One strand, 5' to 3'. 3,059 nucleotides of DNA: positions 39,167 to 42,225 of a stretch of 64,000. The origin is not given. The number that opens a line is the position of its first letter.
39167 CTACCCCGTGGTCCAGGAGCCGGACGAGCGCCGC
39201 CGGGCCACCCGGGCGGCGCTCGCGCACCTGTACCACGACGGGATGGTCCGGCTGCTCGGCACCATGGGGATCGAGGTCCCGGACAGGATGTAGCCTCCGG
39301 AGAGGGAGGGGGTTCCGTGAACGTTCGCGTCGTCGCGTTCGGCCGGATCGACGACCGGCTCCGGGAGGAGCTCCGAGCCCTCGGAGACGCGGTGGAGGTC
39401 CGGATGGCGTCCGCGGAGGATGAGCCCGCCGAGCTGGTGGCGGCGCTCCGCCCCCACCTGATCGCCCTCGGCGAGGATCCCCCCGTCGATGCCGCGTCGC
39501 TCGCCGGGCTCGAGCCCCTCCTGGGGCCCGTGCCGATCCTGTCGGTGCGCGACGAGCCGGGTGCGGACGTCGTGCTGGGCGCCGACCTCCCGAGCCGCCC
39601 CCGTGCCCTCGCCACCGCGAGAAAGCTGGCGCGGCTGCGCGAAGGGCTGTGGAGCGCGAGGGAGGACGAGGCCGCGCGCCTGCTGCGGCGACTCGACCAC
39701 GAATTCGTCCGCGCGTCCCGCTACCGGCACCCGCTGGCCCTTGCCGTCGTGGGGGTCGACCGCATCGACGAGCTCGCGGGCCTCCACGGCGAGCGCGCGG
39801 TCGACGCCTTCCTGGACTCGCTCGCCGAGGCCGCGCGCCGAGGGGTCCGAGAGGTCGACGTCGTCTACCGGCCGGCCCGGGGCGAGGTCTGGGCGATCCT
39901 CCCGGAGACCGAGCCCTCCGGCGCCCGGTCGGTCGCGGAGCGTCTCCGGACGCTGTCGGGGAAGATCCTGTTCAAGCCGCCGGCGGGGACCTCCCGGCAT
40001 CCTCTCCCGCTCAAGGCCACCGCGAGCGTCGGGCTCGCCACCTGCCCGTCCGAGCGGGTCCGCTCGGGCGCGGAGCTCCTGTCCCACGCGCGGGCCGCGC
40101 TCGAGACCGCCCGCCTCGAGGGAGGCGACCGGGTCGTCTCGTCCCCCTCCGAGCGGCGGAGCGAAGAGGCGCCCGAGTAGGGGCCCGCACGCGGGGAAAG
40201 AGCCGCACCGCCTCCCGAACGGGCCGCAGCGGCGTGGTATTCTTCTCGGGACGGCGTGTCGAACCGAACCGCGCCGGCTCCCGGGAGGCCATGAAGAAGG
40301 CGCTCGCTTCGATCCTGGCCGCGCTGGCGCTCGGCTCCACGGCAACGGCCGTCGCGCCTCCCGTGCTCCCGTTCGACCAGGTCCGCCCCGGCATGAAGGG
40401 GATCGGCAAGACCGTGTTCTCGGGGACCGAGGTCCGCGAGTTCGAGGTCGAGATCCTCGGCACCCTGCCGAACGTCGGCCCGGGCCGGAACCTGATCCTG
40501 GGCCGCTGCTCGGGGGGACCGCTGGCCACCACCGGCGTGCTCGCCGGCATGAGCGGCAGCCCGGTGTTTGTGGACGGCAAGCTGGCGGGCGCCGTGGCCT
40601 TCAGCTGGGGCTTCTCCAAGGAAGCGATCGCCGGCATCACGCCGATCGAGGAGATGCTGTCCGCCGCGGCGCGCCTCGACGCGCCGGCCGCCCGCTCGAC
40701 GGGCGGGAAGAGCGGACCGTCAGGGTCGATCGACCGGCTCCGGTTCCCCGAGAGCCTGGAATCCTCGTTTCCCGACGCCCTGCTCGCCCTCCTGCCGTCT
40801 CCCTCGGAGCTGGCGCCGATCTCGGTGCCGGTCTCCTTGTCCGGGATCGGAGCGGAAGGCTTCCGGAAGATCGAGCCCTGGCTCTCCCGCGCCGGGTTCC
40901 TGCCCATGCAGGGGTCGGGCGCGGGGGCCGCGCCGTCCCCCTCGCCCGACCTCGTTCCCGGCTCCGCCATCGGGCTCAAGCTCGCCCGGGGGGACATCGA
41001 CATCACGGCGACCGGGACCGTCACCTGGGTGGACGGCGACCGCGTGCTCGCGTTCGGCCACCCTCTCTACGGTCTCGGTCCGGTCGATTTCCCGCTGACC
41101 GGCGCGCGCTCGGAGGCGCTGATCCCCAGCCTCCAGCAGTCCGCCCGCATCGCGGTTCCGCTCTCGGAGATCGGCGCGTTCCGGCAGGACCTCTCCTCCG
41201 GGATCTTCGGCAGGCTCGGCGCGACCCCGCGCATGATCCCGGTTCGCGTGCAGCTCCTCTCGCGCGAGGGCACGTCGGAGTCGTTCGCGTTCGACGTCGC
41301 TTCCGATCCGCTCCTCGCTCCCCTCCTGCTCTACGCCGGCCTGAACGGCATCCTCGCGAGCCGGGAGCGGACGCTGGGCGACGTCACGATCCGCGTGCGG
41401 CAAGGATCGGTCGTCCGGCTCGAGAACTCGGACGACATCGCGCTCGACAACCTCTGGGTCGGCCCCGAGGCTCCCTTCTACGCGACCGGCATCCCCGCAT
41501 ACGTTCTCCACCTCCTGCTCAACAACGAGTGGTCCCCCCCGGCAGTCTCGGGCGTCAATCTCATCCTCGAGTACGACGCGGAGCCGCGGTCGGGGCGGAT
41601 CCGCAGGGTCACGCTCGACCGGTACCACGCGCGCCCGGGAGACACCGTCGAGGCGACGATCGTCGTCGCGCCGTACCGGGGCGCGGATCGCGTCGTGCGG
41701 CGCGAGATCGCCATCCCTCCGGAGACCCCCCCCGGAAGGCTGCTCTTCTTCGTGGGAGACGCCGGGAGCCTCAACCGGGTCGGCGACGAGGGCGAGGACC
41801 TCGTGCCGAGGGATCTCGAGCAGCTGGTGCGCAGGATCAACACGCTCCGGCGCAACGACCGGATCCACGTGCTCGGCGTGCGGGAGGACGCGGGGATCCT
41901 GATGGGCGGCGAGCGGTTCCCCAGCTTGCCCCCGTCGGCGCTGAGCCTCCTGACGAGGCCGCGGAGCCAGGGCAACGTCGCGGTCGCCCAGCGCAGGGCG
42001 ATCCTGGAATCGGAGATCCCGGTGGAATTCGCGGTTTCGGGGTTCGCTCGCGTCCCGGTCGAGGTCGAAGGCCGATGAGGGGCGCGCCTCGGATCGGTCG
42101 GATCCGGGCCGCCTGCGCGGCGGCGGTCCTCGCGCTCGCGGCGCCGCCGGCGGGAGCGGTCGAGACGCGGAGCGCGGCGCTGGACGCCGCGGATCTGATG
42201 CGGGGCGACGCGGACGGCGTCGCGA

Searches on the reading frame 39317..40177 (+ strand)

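Call 46: search_protein_families(library=pfam, proteins=[window:39317-40177:+], max_evalue=0.00001)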
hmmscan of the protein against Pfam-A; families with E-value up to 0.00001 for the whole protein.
window:39317-40177:+ (287 aa): 1 family
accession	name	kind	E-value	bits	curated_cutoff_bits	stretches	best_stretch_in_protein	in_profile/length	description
PF00990.26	GGDEF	-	9.4e-15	55.2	23.8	1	122-271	15-160/161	Diguanylate cyclase, GGDEF domain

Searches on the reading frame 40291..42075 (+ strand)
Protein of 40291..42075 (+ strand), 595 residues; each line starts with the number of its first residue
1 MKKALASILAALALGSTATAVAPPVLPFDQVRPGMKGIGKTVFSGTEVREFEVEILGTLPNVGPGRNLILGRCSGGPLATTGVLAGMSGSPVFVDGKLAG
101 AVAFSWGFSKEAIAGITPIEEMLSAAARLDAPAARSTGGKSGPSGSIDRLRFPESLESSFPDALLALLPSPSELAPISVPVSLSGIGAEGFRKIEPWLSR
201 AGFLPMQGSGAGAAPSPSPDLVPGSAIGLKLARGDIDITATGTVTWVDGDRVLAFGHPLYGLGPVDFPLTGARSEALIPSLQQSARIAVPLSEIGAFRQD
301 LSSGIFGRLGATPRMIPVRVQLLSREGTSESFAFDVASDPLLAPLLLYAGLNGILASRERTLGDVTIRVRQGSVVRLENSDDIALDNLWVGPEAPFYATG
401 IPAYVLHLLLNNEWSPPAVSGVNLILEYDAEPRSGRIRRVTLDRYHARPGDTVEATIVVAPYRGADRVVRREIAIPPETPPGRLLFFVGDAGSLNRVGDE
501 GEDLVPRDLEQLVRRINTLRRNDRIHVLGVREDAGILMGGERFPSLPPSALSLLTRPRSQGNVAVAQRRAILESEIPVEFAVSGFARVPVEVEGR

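Call 47: search_protein_families(library=pfam, proteins=[window:40291-42075:+], max_evalue=0.00001)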
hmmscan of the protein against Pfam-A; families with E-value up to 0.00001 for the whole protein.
window:40291-42075:+ (595 aa): 1 family
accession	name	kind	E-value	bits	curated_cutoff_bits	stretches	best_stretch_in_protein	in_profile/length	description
PF05580.18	Peptidase_S55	-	1.6e-06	28.7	25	1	28-104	115-192/210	SpoIVB peptidase S55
